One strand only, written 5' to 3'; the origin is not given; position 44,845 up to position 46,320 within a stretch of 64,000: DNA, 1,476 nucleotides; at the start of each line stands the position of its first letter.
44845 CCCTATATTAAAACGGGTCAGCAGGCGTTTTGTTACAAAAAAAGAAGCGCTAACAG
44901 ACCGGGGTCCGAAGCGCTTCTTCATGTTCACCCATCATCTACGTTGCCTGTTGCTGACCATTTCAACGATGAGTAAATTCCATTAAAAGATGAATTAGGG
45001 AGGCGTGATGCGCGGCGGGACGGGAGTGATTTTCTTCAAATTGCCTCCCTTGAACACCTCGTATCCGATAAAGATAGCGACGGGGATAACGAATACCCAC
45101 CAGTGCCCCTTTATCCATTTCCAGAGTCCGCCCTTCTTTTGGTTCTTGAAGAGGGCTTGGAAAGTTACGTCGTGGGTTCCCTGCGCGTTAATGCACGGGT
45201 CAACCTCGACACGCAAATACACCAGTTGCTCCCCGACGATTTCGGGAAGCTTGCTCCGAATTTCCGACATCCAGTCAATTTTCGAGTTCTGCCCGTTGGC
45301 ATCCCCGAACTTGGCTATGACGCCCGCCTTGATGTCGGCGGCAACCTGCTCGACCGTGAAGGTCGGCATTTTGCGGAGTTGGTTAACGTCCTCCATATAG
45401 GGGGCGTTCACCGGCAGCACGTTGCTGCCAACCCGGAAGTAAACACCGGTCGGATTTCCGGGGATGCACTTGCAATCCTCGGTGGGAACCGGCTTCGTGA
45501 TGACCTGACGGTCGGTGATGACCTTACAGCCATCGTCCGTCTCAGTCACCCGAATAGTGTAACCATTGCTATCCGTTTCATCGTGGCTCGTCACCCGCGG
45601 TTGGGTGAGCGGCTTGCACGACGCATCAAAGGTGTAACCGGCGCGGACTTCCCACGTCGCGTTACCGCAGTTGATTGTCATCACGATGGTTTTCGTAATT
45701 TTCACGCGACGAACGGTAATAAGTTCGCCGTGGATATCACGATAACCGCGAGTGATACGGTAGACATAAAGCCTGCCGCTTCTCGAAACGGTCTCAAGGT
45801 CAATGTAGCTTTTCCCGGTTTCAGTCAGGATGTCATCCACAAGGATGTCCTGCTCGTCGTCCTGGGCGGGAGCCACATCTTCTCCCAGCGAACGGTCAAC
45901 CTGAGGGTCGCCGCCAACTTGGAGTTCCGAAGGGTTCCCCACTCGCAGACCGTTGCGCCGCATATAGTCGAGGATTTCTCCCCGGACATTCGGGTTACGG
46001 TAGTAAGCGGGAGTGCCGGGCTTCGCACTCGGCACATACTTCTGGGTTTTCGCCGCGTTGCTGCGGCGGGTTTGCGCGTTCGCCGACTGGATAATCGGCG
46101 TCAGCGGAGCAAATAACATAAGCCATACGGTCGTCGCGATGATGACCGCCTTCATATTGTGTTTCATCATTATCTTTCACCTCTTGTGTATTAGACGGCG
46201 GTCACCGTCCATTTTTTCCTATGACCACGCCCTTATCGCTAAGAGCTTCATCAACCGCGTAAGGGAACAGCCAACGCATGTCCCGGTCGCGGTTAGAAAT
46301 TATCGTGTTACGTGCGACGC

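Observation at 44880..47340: High-GC two-gene cassette of secreted proteins with consensus promoter, long structured leader and strong terminator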

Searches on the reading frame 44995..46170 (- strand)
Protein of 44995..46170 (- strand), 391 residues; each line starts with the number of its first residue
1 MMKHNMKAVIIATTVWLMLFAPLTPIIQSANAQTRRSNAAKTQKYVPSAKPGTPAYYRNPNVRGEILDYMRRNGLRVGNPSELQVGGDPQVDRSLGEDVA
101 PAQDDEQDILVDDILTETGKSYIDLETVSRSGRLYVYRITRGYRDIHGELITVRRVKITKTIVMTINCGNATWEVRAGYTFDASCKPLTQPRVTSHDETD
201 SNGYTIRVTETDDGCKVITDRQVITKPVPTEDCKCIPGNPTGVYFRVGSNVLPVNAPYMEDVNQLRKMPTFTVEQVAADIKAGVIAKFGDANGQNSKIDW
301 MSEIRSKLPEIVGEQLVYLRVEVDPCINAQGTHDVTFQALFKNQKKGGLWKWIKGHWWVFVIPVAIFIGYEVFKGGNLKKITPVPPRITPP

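Call 4: search_protein_families(library=pfam, proteins=[window:44995-46170:-], max_evalue=0.1)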
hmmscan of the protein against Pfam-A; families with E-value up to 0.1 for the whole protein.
window:44995-46170:- (391 aa): 0 families

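Call 9: find_homologous_proteins(query=window:44995-46170:-)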
Query window:44995-46170:- (391 aa): 3 proteins with E <= 0.001 among 1694 candidates.
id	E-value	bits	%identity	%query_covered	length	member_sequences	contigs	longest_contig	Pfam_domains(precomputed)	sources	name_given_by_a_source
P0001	3.9e-264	894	98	100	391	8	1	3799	-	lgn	-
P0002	1.4e-208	711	81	100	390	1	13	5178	-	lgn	-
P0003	1.7e-91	325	46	99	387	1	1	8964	-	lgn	-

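Call 10: find_encoding_contigs(protein=P0003, flank=10000)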
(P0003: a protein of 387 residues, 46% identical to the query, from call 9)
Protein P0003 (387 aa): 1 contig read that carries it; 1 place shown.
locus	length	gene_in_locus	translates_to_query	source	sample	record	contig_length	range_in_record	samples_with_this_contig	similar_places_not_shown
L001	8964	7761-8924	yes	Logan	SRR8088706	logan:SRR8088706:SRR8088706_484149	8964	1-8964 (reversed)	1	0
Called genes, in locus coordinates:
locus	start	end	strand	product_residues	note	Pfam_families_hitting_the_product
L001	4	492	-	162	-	-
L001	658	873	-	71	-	-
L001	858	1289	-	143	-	PF03559:Hexose_dehydrat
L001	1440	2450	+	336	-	PF01073:3Beta_HSD, PF01370:Epimerase, PF02719:Polysacc_synt_2, PF04321:RmlD_sub_bind, PF05368:NmrA (weak), PF07993:NAD_binding_4, PF13460:NAD_binding_10, PF16363:GDP_Man_Dehyd, +1 more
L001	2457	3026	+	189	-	PF00908:dTDP_sugar_isom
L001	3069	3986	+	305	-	PF04321:RmlD_sub_bind, PF16363:GDP_Man_Dehyd (weak), PF01370:Epimerase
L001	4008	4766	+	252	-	PF00483:NTP_transferase, PF12804:NTP_transf_3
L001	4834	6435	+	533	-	PF04203:Sortase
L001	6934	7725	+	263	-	-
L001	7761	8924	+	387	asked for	-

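Call 11: find_encoding_contigs(protein=P0002, flank=10000)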
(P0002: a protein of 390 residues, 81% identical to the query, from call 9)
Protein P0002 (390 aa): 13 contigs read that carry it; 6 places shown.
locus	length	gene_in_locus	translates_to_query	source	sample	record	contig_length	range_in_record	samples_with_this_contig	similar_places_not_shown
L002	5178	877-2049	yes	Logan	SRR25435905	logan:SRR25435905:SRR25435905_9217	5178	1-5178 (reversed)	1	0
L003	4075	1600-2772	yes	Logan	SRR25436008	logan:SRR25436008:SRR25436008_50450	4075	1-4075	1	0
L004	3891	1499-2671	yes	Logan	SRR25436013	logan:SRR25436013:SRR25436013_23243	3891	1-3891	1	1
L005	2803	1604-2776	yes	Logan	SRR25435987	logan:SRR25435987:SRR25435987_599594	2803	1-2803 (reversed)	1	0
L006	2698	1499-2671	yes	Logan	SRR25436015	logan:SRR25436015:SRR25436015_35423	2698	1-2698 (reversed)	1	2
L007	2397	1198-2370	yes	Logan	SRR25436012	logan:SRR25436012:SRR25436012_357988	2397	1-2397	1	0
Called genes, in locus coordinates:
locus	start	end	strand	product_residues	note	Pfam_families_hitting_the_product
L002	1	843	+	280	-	?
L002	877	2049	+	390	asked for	-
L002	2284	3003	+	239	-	PF00535:Glycos_transf_2, PF10111:Glyco_tranf_2_2 (weak), PF13641:Glyco_tranf_2_3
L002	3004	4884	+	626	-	PF00082:Peptidase_S8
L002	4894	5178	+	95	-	?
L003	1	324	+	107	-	?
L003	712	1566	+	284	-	-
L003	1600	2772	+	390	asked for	-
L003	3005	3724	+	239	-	PF00535:Glycos_transf_2, PF10111:Glyco_tranf_2_2 (weak), PF13641:Glyco_tranf_2_3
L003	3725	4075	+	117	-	?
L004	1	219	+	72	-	?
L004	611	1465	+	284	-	-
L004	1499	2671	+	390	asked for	-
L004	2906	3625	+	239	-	PF00535:Glycos_transf_2, PF10111:Glyco_tranf_2_2 (weak), PF13641:Glyco_tranf_2_3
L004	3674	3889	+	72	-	?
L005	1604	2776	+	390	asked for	-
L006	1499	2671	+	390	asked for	-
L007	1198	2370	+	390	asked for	-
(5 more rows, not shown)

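Call 12: find_encoding_contigs(protein=P0001, flank=10000)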
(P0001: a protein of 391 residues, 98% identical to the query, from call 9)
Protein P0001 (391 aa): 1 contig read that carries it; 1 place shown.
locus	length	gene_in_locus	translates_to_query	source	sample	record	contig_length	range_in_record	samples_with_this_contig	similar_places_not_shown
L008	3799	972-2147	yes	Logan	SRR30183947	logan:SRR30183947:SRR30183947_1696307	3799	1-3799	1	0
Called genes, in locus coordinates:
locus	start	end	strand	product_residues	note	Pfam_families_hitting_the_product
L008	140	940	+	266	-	-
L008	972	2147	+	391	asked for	-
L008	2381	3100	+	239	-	PF00535:Glycos_transf_2, PF10111:Glyco_tranf_2_2 (weak), PF13641:Glyco_tranf_2_3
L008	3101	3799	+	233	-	?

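Call 17: list_cluster_members(proteins=[P0005, window:44995-46170:-, window:46202-47002:-])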
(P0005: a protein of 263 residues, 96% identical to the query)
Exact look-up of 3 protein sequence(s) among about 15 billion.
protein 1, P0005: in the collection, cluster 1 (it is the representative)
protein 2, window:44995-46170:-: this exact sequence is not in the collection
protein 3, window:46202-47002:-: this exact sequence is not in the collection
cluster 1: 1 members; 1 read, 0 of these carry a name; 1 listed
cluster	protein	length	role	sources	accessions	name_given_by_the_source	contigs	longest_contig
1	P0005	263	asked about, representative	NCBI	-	-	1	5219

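Call 34: predict_structure(alignment_id=A3)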
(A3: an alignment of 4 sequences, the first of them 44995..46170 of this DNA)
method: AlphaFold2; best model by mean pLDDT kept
length: 391 residues; sequences in the alignment: 4
mean_pLDDT: 47.4   pTM: 0.28
mean pLDDT of the five models: 47.4, 46.6, 44.4, 42.2, 41.4
residues with pLDDT >= 90: 0; 70-90: 11; 50-70: 153; < 50: 227
segments of 3 or more residues with pLDDT < 50: 1-4, 6-9, 15-90, 92-101, 128-136, 166-184, 225-243, 245-259, 283-298, 325-334, 355-391
pLDDT, mean of each block of 10 residues (from residue 1): 47 47 36 34 29 29 40 41 41 44 61 59 51 50 58 60 48 43 51 73 64 60 45 42 45 41 54 57 47 43 53 56 47 52 57 49 36 33 28 35
secondary structure, 60 per line:
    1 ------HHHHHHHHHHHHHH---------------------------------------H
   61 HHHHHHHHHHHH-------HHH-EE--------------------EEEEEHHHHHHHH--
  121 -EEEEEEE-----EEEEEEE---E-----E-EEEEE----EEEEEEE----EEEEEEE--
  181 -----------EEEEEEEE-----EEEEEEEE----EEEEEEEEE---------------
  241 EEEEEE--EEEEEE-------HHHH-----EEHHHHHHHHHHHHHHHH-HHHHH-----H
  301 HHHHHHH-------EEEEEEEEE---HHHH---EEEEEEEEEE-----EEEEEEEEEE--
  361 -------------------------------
elements in order: H7-20 H60-72 E106-110 H111-118 E122-128 E134-140 E152-156 E161-167 E172-178 E192-199 E205-212 E217-225 E241-246 E249-254 H262-265 H273-288 H290-294 H300-307 E315-323 H327-330 E334-343 E349-358

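Call 38: search_protein_representatives(alignment_id=A3)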
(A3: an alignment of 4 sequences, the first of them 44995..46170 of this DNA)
Query: 4 sequences, 387 profile positions. Proteins with E-value up to 0.001 (for the whole library): 10; up to 1e-10: 9; up to 1e-30: 5. The best 10 are listed.
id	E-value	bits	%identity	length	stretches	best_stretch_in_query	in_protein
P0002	7.5e-237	802.2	-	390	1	1-387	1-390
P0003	6.6e-195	664.1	-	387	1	1-387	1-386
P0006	3.7e-71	256.7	-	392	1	1-387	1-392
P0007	5.9e-62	226.4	-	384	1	5-387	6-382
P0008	5.8e-40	154.0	-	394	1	4-386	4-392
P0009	5.4e-20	88.3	-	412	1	4-386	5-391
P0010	6.0e-16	75.0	-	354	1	6-234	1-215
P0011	7.3e-14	68.1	-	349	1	7-297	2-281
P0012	6.4e-12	61.7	-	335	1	32-286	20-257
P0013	2.4e-07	46.7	-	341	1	42-250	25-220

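Call 39: find_encoding_contigs(protein=P0006, flank=6000, max_places=3)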
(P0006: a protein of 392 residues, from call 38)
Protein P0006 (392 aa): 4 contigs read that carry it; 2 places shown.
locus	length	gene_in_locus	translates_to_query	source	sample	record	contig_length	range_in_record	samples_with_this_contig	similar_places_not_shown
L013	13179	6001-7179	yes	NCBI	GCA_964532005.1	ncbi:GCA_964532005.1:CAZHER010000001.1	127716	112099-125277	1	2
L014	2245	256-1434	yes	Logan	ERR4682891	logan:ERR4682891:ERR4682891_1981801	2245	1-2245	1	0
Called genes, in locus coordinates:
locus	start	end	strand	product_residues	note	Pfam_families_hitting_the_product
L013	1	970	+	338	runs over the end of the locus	PF01073:3Beta_HSD, PF01370:Epimerase, PF02719:Polysacc_synt_2, PF04321:RmlD_sub_bind, PF07993:NAD_binding_4, PF13460:NAD_binding_10, PF16363:GDP_Man_Dehyd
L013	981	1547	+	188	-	PF00908:dTDP_sugar_isom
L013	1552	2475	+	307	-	PF04321:RmlD_sub_bind, PF01370:Epimerase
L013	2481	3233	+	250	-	PF00483:NTP_transferase, PF12804:NTP_transf_3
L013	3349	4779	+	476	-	PF04203:Sortase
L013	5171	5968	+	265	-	-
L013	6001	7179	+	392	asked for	-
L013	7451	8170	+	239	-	PF00535:Glycos_transf_2, PF10111:Glyco_tranf_2_2, PF13641:Glyco_tranf_2_3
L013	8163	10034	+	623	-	PF00082:Peptidase_S8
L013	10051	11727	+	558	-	-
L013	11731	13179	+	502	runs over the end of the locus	PF01943:Polysacc_synt, PF13440:Polysacc_synt_3, PF03023:MurJ (weak)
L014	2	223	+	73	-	?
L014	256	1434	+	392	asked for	-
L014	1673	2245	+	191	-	?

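Call 41: find_encoding_contigs(protein=P0007, flank=6000, max_places=2)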
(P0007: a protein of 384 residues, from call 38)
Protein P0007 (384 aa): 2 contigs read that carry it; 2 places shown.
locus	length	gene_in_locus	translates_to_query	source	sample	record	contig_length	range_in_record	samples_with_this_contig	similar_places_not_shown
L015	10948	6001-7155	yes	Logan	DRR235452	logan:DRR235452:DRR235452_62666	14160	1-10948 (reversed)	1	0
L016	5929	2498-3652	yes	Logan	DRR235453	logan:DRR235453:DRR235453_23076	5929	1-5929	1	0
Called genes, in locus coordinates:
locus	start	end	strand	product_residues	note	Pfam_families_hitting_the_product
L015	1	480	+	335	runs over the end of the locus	PF01073:3Beta_HSD, PF01370:Epimerase, PF02719:Polysacc_synt_2, PF04321:RmlD_sub_bind, PF07993:NAD_binding_4, PF13460:NAD_binding_10, PF16363:GDP_Man_Dehyd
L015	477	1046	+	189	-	PF00908:dTDP_sugar_isom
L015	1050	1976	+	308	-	PF01370:Epimerase, PF04321:RmlD_sub_bind, PF16363:GDP_Man_Dehyd (weak)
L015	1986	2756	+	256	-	PF00483:NTP_transferase, PF12804:NTP_transf_3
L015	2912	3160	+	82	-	PF03693:ParD_antitoxin (weak)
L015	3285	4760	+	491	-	PF04203:Sortase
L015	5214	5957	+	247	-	-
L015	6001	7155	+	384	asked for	-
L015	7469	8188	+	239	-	PF00535:Glycos_transf_2, PF10111:Glyco_tranf_2_2 (weak), PF13641:Glyco_tranf_2_3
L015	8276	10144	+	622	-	PF00082:Peptidase_S8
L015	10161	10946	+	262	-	?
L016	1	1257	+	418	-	?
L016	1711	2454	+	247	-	-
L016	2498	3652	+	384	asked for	-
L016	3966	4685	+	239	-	PF00535:Glycos_transf_2, PF10111:Glyco_tranf_2_2 (weak), PF13641:Glyco_tranf_2_3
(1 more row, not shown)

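Call 42: find_encoding_contigs(protein=P0008, flank=6000, max_places=2)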
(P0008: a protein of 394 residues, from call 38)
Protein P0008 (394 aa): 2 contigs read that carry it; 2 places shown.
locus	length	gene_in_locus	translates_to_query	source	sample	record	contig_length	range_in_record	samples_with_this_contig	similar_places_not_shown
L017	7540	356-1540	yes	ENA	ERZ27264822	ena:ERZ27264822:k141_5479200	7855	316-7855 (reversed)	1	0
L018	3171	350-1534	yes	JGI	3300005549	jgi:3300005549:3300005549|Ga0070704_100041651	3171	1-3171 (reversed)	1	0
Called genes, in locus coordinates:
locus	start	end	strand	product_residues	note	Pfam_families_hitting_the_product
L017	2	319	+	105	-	?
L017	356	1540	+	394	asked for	-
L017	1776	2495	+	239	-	PF00535:Glycos_transf_2, PF10111:Glyco_tranf_2_2 (weak), PF13641:Glyco_tranf_2_3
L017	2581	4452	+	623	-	PF00082:Peptidase_S8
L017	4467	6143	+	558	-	-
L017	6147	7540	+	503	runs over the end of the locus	PF01943:Polysacc_synt, PF13440:Polysacc_synt_3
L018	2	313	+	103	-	?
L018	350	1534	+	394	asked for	-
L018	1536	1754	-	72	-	-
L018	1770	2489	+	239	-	PF00535:Glycos_transf_2, PF10111:Glyco_tranf_2_2 (weak), PF13641:Glyco_tranf_2_3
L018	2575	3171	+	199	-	?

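Call 43: find_encoding_contigs(protein=P0009, flank=6000, max_places=2)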
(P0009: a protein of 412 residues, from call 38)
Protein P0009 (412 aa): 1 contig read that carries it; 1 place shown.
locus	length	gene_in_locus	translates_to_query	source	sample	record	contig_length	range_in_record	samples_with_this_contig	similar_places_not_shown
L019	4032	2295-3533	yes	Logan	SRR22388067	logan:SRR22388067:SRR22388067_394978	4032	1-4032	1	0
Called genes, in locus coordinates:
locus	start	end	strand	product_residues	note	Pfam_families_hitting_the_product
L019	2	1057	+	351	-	?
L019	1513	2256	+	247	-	-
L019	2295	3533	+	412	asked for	-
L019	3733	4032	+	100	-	?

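Call 51: find_encoding_contigs(protein=P0010, flank=6000, max_places=2)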
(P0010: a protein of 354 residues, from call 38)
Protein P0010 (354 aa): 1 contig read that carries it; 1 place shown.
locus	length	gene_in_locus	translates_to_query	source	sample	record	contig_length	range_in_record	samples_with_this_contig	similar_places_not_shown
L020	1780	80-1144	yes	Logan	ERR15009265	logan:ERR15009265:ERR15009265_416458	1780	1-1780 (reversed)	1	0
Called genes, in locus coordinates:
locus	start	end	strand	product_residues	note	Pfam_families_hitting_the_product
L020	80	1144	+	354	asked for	-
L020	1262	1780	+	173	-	?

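Call 52: find_encoding_contigs(protein=P0011, flank=6000, max_places=2)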
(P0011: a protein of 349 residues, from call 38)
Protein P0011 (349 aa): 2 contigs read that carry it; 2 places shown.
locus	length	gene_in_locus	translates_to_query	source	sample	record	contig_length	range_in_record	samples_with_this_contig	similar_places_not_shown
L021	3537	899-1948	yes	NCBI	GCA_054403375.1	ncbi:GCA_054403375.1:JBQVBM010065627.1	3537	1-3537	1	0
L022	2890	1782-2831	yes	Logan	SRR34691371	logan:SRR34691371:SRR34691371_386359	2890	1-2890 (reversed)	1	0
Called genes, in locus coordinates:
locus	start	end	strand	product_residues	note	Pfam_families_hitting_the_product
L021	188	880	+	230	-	-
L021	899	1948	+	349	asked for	-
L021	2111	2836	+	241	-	PF00535:Glycos_transf_2, PF10111:Glyco_tranf_2_2, PF13641:Glyco_tranf_2_3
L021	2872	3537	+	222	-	?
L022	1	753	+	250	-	?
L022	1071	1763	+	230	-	-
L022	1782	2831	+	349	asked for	-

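Call 53: find_encoding_contigs(protein=P0013, flank=6000, max_places=2)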
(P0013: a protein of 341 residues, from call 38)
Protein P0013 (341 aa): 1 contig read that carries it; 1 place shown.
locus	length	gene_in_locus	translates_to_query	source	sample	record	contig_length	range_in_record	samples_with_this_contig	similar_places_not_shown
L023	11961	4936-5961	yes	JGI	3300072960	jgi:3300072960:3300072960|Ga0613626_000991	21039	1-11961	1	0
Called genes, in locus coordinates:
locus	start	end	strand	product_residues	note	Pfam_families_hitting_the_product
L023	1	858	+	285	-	?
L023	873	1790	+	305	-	PF00535:Glycos_transf_2, PF13641:Glyco_tranf_2_3, PF13632:Glyco_trans_2_3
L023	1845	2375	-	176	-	-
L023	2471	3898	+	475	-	PF04203:Sortase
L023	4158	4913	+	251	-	-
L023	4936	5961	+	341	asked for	-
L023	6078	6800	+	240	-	PF00535:Glycos_transf_2, PF10111:Glyco_tranf_2_2, PF13641:Glyco_tranf_2_3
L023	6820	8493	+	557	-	PF00082:Peptidase_S8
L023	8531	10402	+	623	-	-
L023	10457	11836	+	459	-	PF01943:Polysacc_synt, PF13440:Polysacc_synt_3, PF01554:MatE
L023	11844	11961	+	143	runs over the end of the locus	PF01467:CTP_transf_like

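Call 68: search_solved_structures(query=A8, max_evalue=10)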
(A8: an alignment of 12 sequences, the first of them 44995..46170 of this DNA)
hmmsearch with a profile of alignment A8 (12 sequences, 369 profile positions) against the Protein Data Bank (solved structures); distinct sequences matched with E-value up to 10: 1.
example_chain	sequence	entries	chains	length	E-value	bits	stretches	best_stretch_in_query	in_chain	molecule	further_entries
3jwn_E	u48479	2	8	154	1.4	11.4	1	274-323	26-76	Protein fimF | FimF protein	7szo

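Call 69: search_protein_families(library=ncbifam, proteins=[window:44995-46170:-], max_evalue=0.1)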
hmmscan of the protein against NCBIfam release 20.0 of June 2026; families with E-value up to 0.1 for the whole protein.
window:44995-46170:- (391 aa): 0 families

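Call 72: predict_structure(alignment_id=A8)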
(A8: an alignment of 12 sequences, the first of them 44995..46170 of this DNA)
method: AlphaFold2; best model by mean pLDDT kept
length: 391 residues; sequences in the alignment: 12
mean_pLDDT: 67.7   pTM: 0.36
mean pLDDT of the five models: 67.7, 65.7, 63.9, 63.6, 58.5
residues with pLDDT >= 90: 11; 70-90: 195; 50-70: 110; < 50: 75
segments of 3 or more residues with pLDDT < 50: 1-3, 27-43, 177-185, 226-234, 345-358, 374-391
pLDDT, mean of each block of 10 residues (from residue 1): 58 69 51 39 56 79 73 60 69 82 90 84 82 78 85 87 86 61 50 77 74 68 53 56 83 67 77 83 73 65 70 79 69 72 53 44 54 44 44 47
secondary structure, 60 per line:
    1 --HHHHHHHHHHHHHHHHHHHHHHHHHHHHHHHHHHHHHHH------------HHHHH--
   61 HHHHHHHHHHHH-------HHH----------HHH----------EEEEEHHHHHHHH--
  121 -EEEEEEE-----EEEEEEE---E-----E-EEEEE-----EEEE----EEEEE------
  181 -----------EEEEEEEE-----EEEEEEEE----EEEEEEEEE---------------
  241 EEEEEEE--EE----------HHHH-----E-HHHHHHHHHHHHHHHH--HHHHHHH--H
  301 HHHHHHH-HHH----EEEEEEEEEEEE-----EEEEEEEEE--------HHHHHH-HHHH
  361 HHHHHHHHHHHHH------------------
elements in order: H3-41 H54-58 H61-72 E106-110 H111-118 E122-128 E134-140 E152-156 E162-165 E170-174 E192-199 E205-212 E217-225 E241-247 H262-265 H273-288 H291-297 H300-307 E316-327 E333-341 H350-355 H357-373

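Call 76: fold_search(model_id=the predicted structure, library=pdb)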
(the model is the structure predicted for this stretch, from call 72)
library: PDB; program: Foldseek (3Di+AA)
matches with E <= 10: 338; with E <= 0.001: 0
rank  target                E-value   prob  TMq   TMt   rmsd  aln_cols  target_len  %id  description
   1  7b5v_B                2.0e-01  0.08  0.08  0.09  15.9       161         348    9  The carbohydrate binding module family 48 (CBM48) and carboxy-terminal carbohydrate esterase family 1 (CE1) domains of (released 2021-03-10)
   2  7b6b_A                2.7e-01  0.10  0.08  0.09  12.7       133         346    7  The carbohydrate binding module family 48 (CBM48) and carboxy-terminal carbohydrate esterase family 1 (CE1) domains of (released 2021-03-10)
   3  7b6b_B                4.6e-01  0.06  0.09  0.09  15.9       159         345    9  The carbohydrate binding module family 48 (CBM48) and carboxy-terminal carbohydrate esterase family 1 (CE1) domains of (released 2021-03-10)
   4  7t4r_N                5.2e-01  0.07  0.09  0.17  18.5       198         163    6  CryoEM structure of the HCMV Pentamer gH/gL/UL128/UL130/UL131A in complex with THBD and neutralizing fabs MSL-109 and  (released 2022-03-23)
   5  9wpo_C                5.8e-01  0.08  0.08  0.12  18.1       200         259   12  Crystal structure of the nitrilase superfamily protein CJ1056C from Campylobacter jejuni in space group P21 (released 2025-10-08)
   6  7kbb_D                5.8e-01  0.05  0.09  0.15  16.9       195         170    6  Cryo-EM structure of the HCMV pentamer bound by Fabs 2-18 and 8I21 (released 2021-08-11)
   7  3d9w_A                5.8e-01  0.02  0.09  0.10  20.1       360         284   11  Crystal Structure Analysis of Nocardia farcinica Arylamine N-acetyltransferase (released 2008-09-02)
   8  9wpn_D                6.1e-01  0.07  0.08  0.12  18.1       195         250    8  Crystal structure of the nitrilase superfamily protein CJ1056C from Campylobacter jejuni in space group P212121 (released 2025-10-08)
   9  7bqz_A                6.4e-01  0.07  0.11  0.15  13.9       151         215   10  Crystal Structure of Spindlin1 bound to H3(K4me3-K9me3) peptide (released 2020-10-14)
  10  4jnf                  6.4e-01  0.05  0.08  0.13  21.9       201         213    9  Allosteric opening of the polypeptide-binding site when an Hsp70 binds ATP (released 2013-05-29)
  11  7b5v_A                6.8e-01  0.07  0.08  0.09  12.7       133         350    7  The carbohydrate binding module family 48 (CBM48) and carboxy-terminal carbohydrate esterase family 1 (CE1) domains of (released 2021-03-10)
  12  1wv4_A                7.2e-01  0.09  0.08  0.17  14.3       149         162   10  X-ray Structure of Escherichia coli pyridoxine 5'-phosphate oxidase in tetragonal crystal form (released 2004-12-28)
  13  6ymh_AAA              7.6e-01  0.09  0.07  0.18  13.4       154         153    9  X-ray structure of the K72I, Y129F, R133L, H199A quadruple mutant of PNP-oxidase from E. coli in complex with PLP (released 2021-04-28)
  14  7t4q_D                8.0e-01  0.04  0.09  0.15  18.8       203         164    7  CryoEM structure of the HCMV Pentamer gH/gL/UL128/UL130/UL131A in complex with neutralizing fabs 2C12, 7I13 and 13H11 (released 2022-03-23)
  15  1wv4_B                8.5e-01  0.10  0.09  0.17  13.3       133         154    9  X-ray Structure of Escherichia coli pyridoxine 5'-phosphate oxidase in tetragonal crystal form (released 2004-12-28)
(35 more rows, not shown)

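Call 94: find_encoding_contigs(protein=P0012, flank=6000, max_places=2)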
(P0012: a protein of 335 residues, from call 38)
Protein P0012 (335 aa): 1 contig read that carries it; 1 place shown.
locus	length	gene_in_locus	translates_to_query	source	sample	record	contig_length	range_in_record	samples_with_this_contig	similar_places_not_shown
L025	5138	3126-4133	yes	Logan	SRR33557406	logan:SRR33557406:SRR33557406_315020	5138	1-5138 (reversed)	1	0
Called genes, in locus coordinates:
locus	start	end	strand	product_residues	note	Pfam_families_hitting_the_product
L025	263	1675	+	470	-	PF04203:Sortase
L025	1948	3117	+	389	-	-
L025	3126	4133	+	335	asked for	-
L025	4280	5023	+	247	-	PF00535:Glycos_transf_2, PF10111:Glyco_tranf_2_2 (weak), PF13641:Glyco_tranf_2_3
